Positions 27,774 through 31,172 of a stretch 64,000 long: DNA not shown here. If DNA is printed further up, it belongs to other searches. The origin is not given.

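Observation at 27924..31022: SNF2 helicase with N-terminal SWIM finger translationally coupled to thymidine kinase inside the SOS locus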

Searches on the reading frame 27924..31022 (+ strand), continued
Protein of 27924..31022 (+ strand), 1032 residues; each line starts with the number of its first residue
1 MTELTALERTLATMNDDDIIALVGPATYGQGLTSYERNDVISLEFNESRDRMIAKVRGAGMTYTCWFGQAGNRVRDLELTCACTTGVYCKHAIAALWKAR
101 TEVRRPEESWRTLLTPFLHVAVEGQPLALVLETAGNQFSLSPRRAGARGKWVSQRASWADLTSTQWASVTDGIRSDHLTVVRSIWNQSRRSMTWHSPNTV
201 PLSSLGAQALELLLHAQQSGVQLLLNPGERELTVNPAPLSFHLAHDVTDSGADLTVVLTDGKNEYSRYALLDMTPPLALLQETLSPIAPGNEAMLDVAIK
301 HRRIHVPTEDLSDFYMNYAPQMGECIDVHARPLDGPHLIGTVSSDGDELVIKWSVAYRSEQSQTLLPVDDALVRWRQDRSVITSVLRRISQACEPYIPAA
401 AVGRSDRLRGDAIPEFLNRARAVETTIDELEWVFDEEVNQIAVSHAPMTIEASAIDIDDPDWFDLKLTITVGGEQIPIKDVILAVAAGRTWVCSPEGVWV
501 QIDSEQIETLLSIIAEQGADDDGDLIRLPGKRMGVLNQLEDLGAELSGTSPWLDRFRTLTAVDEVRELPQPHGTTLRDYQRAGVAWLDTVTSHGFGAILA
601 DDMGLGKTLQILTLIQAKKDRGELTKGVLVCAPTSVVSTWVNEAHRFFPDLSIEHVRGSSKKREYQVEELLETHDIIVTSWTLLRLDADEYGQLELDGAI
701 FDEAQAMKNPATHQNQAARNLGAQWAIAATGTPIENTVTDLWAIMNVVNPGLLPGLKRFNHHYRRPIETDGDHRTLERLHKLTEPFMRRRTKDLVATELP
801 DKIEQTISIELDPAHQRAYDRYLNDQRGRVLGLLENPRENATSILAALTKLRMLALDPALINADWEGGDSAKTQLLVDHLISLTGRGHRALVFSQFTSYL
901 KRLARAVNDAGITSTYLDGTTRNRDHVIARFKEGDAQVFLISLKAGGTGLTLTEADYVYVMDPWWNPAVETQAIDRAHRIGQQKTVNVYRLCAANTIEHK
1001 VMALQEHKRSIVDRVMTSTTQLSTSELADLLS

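Call 18: find_related_loci(query=A1, collection=genome_contigs, flank=10000)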
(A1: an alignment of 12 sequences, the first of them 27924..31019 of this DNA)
Query A1 (1032 aa) in genome_contigs; peptide patterns used: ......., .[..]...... (x = any residue, [..] = any of these).
600 stretches matched a pattern (row limit reached: there are more); 598 encode a relative of the query (tblastn E <= 1e-3); the best 80 are kept; 80 distinct loci.
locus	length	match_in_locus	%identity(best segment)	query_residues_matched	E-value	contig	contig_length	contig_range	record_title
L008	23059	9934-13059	38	4-1031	0e+0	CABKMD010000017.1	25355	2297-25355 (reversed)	uncultured Actinomyces sp. isolate MGYG-HGUT-01273 genome assembly, contig: NODE_184_length_25355_cov_4.78751, whole gen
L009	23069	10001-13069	39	1-1016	0e+0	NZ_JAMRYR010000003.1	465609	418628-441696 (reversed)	Actinomyces sp. B33 B33_3, whole genome shotgun sequence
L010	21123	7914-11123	35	1-1029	4e-164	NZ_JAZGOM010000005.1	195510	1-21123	Georgenia wangjunii strain MJ206 Scaffold5, whole genome shotgun sequence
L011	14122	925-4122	34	10-1032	1e-154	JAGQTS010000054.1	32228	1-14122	MAG: Mycobacterium sp. isolate HKST-UBA39 2011-04-20_1_(paired)_contig_45859, whole genome shotgun sequence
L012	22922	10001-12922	34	81-1029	2e-153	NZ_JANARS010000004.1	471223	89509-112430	Nocardioides pinisoli strain STR3 contig4, whole genome shotgun sequence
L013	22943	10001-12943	47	76-1016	3e-151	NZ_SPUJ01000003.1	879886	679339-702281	Nocardioides sp. 1609 Scaffold2_1, whole genome shotgun sequence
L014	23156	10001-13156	34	22-1017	3e-150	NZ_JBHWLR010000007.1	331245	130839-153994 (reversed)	Promicromonospora sp. NPDC059942 NPDC059942_324_F8.ctg-0007, whole genome shotgun sequence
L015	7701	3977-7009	35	81-1029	8e-149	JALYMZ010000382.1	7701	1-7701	MAG: Actinomycetota bacterium isolate ATA bin24 SD1493-95_k127_416389, whole genome shotgun sequence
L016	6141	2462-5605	34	14-1016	2e-148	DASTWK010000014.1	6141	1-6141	MAG TPA_asm: Mycobacteriales bacterium isolate SMAG_U2386 k141_283337, whole genome shotgun sequence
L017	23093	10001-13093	34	33-1028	1e-146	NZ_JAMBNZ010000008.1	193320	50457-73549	Georgenia satyanarayanai strain P7 NODE_8, whole genome shotgun sequence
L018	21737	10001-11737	45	461-1032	9e-146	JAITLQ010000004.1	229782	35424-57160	MAG: Arthrobacter sp. isolate Pcu381_bin21 k119_388064, whole genome shotgun sequence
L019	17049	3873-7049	35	19-1017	4e-144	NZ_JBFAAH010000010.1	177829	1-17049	Promicromonospora sp. NPDC023805 NPDC023805_95_E9.ctg-0010, whole genome shotgun sequence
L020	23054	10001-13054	34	77-1016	7e-144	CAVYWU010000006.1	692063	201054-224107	MAG: uncultured Actinomycetota bacterium isolate MFD01275.bin.3.107 genome assembly, contig: contig_19525, whole genome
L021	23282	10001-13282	33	12-1032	5e-143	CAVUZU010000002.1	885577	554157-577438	MAG: uncultured Actinomycetota bacterium isolate MFD04212.bin.2.25 genome assembly, contig: contig_12386, whole genome s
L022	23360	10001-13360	32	23-1029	3e-141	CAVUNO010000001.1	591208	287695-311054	MAG: uncultured Actinomycetes bacterium isolate MFD02579.bin.1.52 genome assembly, contig: contig_11209, whole genome sh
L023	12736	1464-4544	34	81-1029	4e-141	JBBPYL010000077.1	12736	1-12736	MAG: Propionibacteriales bacterium isolate bin.147 bin.147_S7Ck141_1174131_length_12736_cov_13.3533, whole genome shotgu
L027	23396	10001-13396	42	18-1029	2e-137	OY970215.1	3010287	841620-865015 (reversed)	MAG: uncultured Actinomycetota bacterium isolate MFD01275.bin.c.24 genome assembly, chromosome: 1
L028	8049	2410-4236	44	433-1032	4e-137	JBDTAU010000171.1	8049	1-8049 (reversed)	MAG: Dermatophilaceae bacterium isolate cluster2_bin.116 k127_238110, whole genome shotgun sequence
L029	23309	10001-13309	32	22-1029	2e-136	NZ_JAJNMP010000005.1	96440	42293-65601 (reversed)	Agromyces cavernae strain SYSU K20354 NODE_5_length_96440_cov_248.671075, whole genome shotgun sequence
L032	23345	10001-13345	31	18-1029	6e-135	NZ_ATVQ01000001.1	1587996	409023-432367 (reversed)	Yaniella halotolerans DSM 15476 G583DRAFT_scaffold00001.1_C, whole genome shotgun sequence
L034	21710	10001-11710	42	461-1029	1e-134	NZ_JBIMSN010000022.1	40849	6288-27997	Antrihabitans spumae strain NCIMB 15450 platanus_K_25_97_22, whole genome shotgun sequence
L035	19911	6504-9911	42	11-1029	1e-134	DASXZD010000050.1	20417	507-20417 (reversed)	MAG TPA_asm: Streptosporangiaceae bacterium isolate SMAG_U4842 k141_2135621, whole genome shotgun sequence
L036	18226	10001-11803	43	450-1032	2e-132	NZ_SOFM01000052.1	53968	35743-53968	Cryobacterium mannosilyticum strain RHLT2-21 C435, whole genome shotgun sequence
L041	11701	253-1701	50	576-1032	8e-131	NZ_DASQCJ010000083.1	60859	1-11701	MAG: Cellulomonas sp. isolate SMAG_U11696 k141_1826964, whole genome shotgun sequence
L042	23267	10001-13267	32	11-1029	1e-143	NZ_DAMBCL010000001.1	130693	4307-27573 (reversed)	MAG: Mobilicoccus sp. isolate CTOTU48758 NODE_19_length_130693_cov_6.035549, whole genome shotgun sequence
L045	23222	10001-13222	41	18-1029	8e-124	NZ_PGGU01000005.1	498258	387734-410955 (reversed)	Microbacterium aurantiacum strain Sa12 NODE_5_length_498140_cov_26.758842, whole genome shotgun sequence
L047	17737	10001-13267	31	18-1029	7e-134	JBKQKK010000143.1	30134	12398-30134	MAG: Solirubrobacteraceae bacterium isolate CRr1A1B1C__bin_45 CRr1A1B1C_000000104030, whole genome shotgun sequence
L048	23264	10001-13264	32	10-1029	3e-144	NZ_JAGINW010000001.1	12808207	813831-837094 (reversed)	Kibdelosporangium banguiense strain DSM 46670 Ga0451105_01, whole genome shotgun sequence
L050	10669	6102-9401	33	11-1029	5e-147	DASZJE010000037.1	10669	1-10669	MAG TPA_asm: Trebonia sp. isolate SMAG_U6621 k141_880222, whole genome shotgun sequence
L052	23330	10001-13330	32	19-1029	3e-140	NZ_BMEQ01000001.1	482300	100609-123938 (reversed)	Kocuria dechangensis strain CGMCC 1.12187 sequence01, whole genome shotgun sequence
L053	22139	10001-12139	37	280-1029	4e-117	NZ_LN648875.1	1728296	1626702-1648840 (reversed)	Microbacterium gorillae strain G3, whole genome shotgun sequence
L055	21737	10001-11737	40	461-1032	2e-116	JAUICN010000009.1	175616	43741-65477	MAG: Polyangia bacterium isolate 7_bin.33 NODE_170_length_175616_cov_1.764179, whole genome shotgun sequence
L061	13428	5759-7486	36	461-1032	1e-109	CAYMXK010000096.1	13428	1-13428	MAG TPA_asm: uncultured Prolixibacteraceae bacterium isolate SRP319275_co1_92 genome assembly, contig: NODE_5375_length_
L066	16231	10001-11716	36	461-1029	1e-108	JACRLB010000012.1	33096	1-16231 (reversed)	MAG: Chloroflexi bacterium isolate NC_groundwater_1870_Pr3_B-0.1um_52_44 SR2-18-B1_coassembly_83739, whole genome shotgu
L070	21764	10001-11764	37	461-1032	1e-107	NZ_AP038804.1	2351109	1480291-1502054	Arcobacter sp. 15-2 chromosome, complete genome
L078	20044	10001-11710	38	461-1032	3e-106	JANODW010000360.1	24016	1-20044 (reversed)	MAG: Pirellula sp. isolate VAR_17_concoct_125_sub VAR_17_k141_3984173, whole genome shotgun sequence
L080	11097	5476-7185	38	461-1032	6e-106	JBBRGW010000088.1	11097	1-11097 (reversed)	MAG: Pirellulales bacterium isolate Co_metawrap_2664 Cmw_2664_k141_25727179_length_11097_cov_7.9974, whole genome shotgu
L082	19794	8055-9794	38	461-1032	1e-105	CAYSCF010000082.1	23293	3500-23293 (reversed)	MAG TPA_asm: uncultured Sandaracinaceae bacterium isolate binchicken_co54_31 genome assembly, contig: NODE_3815_length_2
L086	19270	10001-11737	36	461-1032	4e-105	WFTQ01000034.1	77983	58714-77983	MAG: bacterium isolate S139_29_esom k151_29991, whole genome shotgun sequence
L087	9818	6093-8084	34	391-1032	4e-109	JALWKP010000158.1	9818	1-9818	MAG: Campylobacteraceae bacterium isolate M17_metabat1_scaf2bin.177 M17_NODE_7754_length_9818_cov_9.256320, whole genome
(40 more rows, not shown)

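Call 33: search_protein_families(library=ncbifam, proteins=[L082:6093-9800:+, L082:9960-10934:+, L082:10901-12496:+, L082:12702-13595:+, L082:14213-17812:+, L082:5021-6166:+, L082:4332-5966:-], max_evalue=0.001)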
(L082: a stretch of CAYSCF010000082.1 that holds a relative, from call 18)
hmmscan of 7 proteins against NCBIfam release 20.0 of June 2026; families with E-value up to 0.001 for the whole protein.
L082:6093-9800:+ (1235 aa): 10 families
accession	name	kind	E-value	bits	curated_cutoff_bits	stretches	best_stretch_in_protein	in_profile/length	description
NF058637.1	helic_SCO1167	equivalog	1.6e-148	496.4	1200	1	656-1232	360-928/932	SCO1167/SCO6262 family helicase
NF053675.1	pilus_reg_Snf2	equivalog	3.7e-133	445.8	1100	1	768-1218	580-1012/1029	pilus expression-regulating Snf2 family helicase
NF041790.1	anti-phage_ZorD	equivalog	1.5e-84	284.7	1500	2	865-1188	701-1034/1035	type I Zorya anti-phage system protein ZorD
NF038318.1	DISARM_DrmD_b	equivalog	1.7e-33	115.8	950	2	784-1015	40-274/868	DISARM system SNF2-like helicase DrmD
NF042964.1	phospholipD_antiphage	equivalog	7.7e-17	60.9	1100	2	767-942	224-425/895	phospholipase D-like domain-containing anti-phage protein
NF041062.1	DpdE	equivalog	1.9e-14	52.6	500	2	1054-1191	511-655/1048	protein DpdE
NF038317.1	DISARM_DrmD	equivalog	2.2e-13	49.5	610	1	1011-1202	443-638/1021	DISARM system SNF2-like helicase DrmD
NF058636.1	helic_sll1366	equivalog_domain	7.9e-13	48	550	1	747-803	534-589/589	sll1366 family intein-prone helicase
NF003426.0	PRK04914.1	equivalog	2.2e-09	36.1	576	1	794-905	174-289/959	RNA polymerase-associated protein RapA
NF010337.0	PRK13766.1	equivalog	4.6e-09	34.9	610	1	1050-1216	328-503/781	Hef nuclease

L082:9960-10934:+ (324 aa): 0 families

L082:10901-12496:+ (531 aa): 13 families
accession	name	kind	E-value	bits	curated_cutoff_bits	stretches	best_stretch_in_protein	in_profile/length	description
NF033483.0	PknB_PASTA_kin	equivalog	1.4e-81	275.2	450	1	81-395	2-307/563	Stk1 family PASTA domain-containing Ser/Thr kinase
NF052427.1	StpK7MSMEG_1200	equivalog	5e-52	177.2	900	1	86-423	7-319/601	serine/threonine protein kinase StpK7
NF047741.1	antiphage_MADS6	equivalog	1.1e-47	162.9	460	2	187-364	299-471/612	methylation-associated defense system protein kinase MAD6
TIGR03903.1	TOMM_kin_cyc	equivalog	3.1e-38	131.3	705.75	1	112-374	4-269/1267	TOMM system kinase/cyclase fusion protein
NF009651.0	PRK13184.1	equivalog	1.1e-31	109.7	839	1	87-350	3-287/932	serine/threonine-protein kinase PknD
NF053615.1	SerThrKinAfsKStmc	equivalog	4.6e-30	104.9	1300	1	87-349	14-263/809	protein serine/threonine kinase AfsK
NF038150.1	lanthi_synth_IV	equivalog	1.6e-25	89.6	650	1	58-402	163-500/851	class IV lanthionine synthetase LanL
NF033442.0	BREX_PglW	equivalog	7.3e-23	80.3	990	1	85-362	203-495/1391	BREX system serine/threonine kinase PglW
NF038151.1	lanthi_synth_III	equivalog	1.4e-12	46.8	575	1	120-289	257-425/833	class III lanthionine synthetase LanKC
NF043056.1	T4SS_LegK1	equivalog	5e-12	45.2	550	1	206-283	208-280/516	Dot/Icm T4SS effector kinase LegK1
TIGR03724.2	arch_bud32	equivalog_domain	4.6e-06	26.2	125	1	131-244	38-137/193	KEOPS complex kinase/ATPase Bud32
NF011464.0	PRK14879.1-7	equivalog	5.8e-06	26.2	246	1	132-245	52-156/221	Kae1-associated kinase Bud32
NF011463.0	PRK14879.1-4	equivalog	0.00038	19.9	188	1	129-242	61-164/237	Kae1-associated kinase Bud32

L082:12702-13595:+ (297 aa): 0 families

L082:14213-17812:+ (1199 aa): 14 families
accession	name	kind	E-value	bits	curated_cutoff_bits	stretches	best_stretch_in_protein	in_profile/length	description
NF004226.0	PRK05673.1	equivalog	0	1364.7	1002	1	3-1197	4-1144/1146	DNA polymerase III subunit alpha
TIGR00594.1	polc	superfamily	0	1209.2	434.35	1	5-1065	1-1021/1022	DNA polymerase III subunit alpha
NF005298.0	PRK06826.1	equivalog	0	1195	1260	1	3-1198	3-1150/1151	DNA polymerase III subunit alpha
NF005617.0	PRK07374.1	equivalog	2.9e-282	939.5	1653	2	4-825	2-828/1170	DNA polymerase III subunit alpha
NF005377.0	PRK06920.1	equivalog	1e-257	858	1806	2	4-825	2-795/1108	DNA polymerase III subunit alpha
NF007079.0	PRK09532.1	equivalog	1.6e-207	691.6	1525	1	5-758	3-778/876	DNA polymerase III subunit alpha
NF004225.0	PRK05672.1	subfamily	9.5e-205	682.8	939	1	3-1091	4-1017/1047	error-prone DNA polymerase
NF005516.0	PRK07135.1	equivalog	1.9e-175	585.7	1084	2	262-820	197-742/974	DNA polymerase III DnaE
NF005582.0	PRK07279.1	equivalog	5.7e-168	561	1279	3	194-790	144-714/1033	DNA polymerase III subunit alpha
NF004550.0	PRK05898.1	equivalog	2.1e-160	536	1182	2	200-827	137-745/971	DNA polymerase III subunit alpha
NF005616.0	PRK07373.1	equivalog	1.1e-61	208.7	646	2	850-1094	106-348/449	DNA polymerase III subunit alpha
NF001688.0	PRK00448.1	equivalog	7.8e-37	126.4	873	2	81-387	611-914/1445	PolC-type DNA polymerase III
TIGR01405.1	polC_Gram_pos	equivalog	1.7e-28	98.9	1043.45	3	81-386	377-678/1211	DNA polymerase III subunit alpha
NF041577.1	nside_bi_sphtase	equivalog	7.1e-07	28.6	400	1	6-72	4-68/276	3',5'-nucleoside bisphosphate phosphatase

L082:5021-6166:+ (381 aa): 0 families

L082:4332-5966:- (544 aa): 0 families

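Call 34: search_solved_structures(query=window:27924-31019:+, max_evalue=1e-10)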
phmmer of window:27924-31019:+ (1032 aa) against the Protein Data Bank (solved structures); distinct sequences matched with E-value up to 1e-10: 82 (the best 60 are shown).
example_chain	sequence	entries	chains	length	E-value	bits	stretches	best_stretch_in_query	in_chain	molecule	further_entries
1z63_A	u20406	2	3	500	1.1e-74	255.1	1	574-1029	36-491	Helicase of the snf2/rad54 family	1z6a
6pwf_K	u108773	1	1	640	8.3e-60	205.8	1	566-1014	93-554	chromatin remodeling factor ISWI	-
6jyl_K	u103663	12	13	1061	1.8e-58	201.4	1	565-1013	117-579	ISWI chromatin-remodeling complex ATPase ISW1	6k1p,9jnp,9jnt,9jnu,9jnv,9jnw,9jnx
7x3t_V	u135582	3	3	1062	1.8e-58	201.4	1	565-1013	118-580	ISWI chromatin-remodeling complex ATPase ISW1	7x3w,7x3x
9lj2_K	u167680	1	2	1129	2.1e-58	201.2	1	565-1013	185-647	ISWI chromatin-remodeling complex ATPase ISW1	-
6hts_G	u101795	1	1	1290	2.1e-58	201.2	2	566-824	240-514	Chromatin-remodeling ATPase INO80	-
6iro_L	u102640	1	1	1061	2.3e-58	201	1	565-1013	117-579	ISWI chromatin-remodeling complex ATPase ISW1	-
7zi4_G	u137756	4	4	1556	3.6e-58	200.4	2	566-824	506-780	Chromatin-remodeling ATPase INO80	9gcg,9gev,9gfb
5jxr_A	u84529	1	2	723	6.5e-58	199.6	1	565-1010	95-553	Chromatin-remodeling complex ATPase-like protein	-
8euf_Q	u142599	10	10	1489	8.2e-58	199.2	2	556-840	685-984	Chromatin-remodeling ATPase INO80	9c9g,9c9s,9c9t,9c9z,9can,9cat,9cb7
9ge5_G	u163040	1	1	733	1.6e-57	198.3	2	576-824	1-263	Chromatin-remodeling ATPase INO80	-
6fhs_G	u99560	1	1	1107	1.5e-55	191.8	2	572-837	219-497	Ino80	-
8oo7_G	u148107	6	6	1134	1.6e-55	191.7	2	572-837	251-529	Chromatin-remodeling ATPase Ino80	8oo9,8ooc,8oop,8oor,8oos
8atf_G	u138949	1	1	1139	1.6e-55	191.6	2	572-837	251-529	Ino80 ATPase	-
6igm_H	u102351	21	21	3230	1.6e-55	191.6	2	505-824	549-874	Helicase SRCAP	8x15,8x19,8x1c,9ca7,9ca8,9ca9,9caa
8qy7_A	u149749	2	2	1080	1.7e-51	178.3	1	574-1027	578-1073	DEAD/DEAH box helicase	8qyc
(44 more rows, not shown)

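Call 39: search_protein_families(library=padloc, proteins=[window:27924-31019:+], max_evalue=0.001)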
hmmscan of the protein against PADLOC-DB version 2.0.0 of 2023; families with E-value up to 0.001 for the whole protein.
window:27924-31019:+ (1032 aa): 33 families (the best 25 are shown)
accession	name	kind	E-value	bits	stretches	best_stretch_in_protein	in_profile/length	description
PDLC02851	DpdE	-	2.1e-154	513.9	1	460-1021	479-1040/1055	DpdE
PDLC02842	DpdE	-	1.2e-128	428.6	1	535-1021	659-1156/1176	DpdE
PDLC02850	DpdE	-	1.4e-112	375.6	1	429-1031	663-1257/1282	DpdE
PDLC02849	DpdE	-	2.8e-105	351.3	1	459-1031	285-851/857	DpdE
PDLC00633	ZorD1|ZorD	-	1e-104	349.4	1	399-1023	264-892/908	"SWI2/SNF2 helicase, Mrr-like nuclease"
PDLC02845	DpdE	-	2e-94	315.4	1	568-1020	836-1277/1293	DpdE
PDLC00629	ZorD1|ZorD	-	1.3e-85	286.2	1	566-1018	473-957/1012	"SWI2/SNF2 helicase, Mrr-like nuclease"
PDLC00632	ZorD1|ZorD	-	1.6e-83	279.3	1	573-1030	591-1094/1101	"SWI2/SNF2 helicase, Mrr-like nuclease"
PDLC00631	ZorD1|ZorD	-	2.7e-80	268.5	1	573-1015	439-909/1071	"SWI2/SNF2 helicase, Mrr-like nuclease"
PDLC00634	ZorD1|ZorD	-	2.1e-76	255.6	1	564-1031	483-983/1208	"SWI2/SNF2 helicase, Mrr-like nuclease"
PDLC02848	DpdE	-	1.1e-68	230.1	1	429-906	215-681/856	DpdE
PDLC00628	ZorD1|ZorD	-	3.1e-65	218.6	1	566-1017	503-966/1171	"SWI2/SNF2 helicase, Mrr-like nuclease"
PDLC02854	DpdE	-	1.1e-53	180.5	1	575-1030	579-1076/1083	DpdE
PDLC00627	ZorD1|ZorD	-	2.7e-52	175.9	2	677-993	610-962/1006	"SWI2/SNF2 helicase, Mrr-like nuclease"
PDLC00630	ZorD1|ZorD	-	1.7e-33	114.2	3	680-768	274-362/817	"SWI2/SNF2 helicase, Mrr-like nuclease"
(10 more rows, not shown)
